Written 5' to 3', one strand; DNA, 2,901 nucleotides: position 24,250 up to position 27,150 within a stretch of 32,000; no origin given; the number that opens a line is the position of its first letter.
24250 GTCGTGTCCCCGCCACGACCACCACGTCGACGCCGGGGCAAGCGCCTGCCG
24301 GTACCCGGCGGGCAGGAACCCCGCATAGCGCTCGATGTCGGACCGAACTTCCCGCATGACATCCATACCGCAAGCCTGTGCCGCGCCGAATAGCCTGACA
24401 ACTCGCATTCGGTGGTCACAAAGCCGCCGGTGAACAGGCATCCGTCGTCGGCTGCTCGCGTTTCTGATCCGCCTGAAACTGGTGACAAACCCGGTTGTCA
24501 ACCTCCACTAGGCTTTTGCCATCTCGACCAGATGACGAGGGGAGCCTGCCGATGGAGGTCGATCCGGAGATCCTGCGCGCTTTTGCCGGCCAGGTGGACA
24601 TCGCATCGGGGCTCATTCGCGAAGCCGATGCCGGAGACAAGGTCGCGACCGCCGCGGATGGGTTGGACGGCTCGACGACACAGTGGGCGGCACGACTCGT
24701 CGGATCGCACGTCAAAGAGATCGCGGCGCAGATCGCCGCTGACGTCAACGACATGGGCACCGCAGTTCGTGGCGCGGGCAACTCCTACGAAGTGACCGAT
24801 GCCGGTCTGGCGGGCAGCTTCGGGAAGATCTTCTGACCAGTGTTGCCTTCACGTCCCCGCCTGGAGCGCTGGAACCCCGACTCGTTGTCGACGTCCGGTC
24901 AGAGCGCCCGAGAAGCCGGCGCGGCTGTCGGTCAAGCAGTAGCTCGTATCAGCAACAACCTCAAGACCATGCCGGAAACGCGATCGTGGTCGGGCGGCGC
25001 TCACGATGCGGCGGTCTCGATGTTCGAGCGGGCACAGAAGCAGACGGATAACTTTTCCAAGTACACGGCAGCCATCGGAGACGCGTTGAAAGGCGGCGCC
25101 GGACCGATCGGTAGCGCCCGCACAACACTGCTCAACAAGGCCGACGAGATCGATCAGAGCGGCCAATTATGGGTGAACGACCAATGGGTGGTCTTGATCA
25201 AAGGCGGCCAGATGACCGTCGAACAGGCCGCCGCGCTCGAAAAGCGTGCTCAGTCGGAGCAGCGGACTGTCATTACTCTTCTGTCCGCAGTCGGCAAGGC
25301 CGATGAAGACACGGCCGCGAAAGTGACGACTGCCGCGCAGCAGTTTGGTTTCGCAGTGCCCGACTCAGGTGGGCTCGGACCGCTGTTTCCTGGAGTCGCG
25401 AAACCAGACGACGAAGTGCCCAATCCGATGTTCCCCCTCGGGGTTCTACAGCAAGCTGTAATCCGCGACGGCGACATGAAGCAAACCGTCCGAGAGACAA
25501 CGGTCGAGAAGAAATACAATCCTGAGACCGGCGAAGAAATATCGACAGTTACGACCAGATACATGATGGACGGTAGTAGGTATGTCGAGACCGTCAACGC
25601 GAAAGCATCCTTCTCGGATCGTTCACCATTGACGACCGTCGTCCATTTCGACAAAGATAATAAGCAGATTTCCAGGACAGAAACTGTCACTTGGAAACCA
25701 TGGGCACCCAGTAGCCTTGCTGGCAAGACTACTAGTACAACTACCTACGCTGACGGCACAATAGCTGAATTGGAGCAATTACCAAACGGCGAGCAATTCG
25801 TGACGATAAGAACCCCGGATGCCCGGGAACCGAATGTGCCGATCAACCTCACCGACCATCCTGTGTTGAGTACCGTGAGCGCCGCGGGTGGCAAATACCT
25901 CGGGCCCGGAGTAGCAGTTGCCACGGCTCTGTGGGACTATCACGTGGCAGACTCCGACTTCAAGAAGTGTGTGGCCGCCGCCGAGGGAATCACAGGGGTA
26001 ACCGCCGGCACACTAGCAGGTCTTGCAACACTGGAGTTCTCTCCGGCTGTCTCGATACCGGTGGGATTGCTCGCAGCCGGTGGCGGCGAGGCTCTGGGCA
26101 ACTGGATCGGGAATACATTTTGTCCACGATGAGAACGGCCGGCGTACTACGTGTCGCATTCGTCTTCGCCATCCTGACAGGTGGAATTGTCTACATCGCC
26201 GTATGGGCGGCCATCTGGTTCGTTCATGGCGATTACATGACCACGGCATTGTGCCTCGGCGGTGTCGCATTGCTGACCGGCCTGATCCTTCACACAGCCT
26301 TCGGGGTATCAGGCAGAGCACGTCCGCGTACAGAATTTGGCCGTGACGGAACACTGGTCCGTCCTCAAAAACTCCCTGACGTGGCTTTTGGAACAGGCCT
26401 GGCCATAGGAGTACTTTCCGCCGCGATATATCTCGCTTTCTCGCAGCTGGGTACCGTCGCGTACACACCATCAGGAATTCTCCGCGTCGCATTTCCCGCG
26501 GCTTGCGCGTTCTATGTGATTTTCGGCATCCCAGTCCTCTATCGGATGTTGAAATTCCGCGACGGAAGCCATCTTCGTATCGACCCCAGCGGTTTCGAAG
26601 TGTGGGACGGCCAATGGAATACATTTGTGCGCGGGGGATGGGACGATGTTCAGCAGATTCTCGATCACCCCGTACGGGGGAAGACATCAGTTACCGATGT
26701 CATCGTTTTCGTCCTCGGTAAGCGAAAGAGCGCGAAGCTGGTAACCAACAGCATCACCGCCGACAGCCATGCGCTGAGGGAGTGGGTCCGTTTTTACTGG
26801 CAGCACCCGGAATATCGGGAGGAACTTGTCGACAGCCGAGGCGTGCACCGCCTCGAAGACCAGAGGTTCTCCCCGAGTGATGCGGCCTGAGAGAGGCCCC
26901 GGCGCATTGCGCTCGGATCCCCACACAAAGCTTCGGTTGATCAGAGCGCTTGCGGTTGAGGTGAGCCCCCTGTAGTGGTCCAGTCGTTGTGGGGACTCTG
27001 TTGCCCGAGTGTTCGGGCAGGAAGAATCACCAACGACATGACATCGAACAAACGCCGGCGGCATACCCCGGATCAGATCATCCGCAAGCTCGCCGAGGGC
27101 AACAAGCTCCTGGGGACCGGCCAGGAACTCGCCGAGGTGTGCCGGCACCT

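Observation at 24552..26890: Orphan ESX (type VII)-style toxin-immunity cassette: small YxxxD partner, WxG-led modular effector, ATGA-coupled membrane immunity candidate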

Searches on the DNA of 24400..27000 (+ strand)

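Call 7: search_dna_similar(query=window:24400-27000:+, collection=plasmids, mode=near)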
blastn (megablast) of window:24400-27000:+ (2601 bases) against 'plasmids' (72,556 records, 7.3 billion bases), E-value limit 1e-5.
No match.
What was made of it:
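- Tried and rejected: Plasmid origin: no megablast match in PLSDB (call 7).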
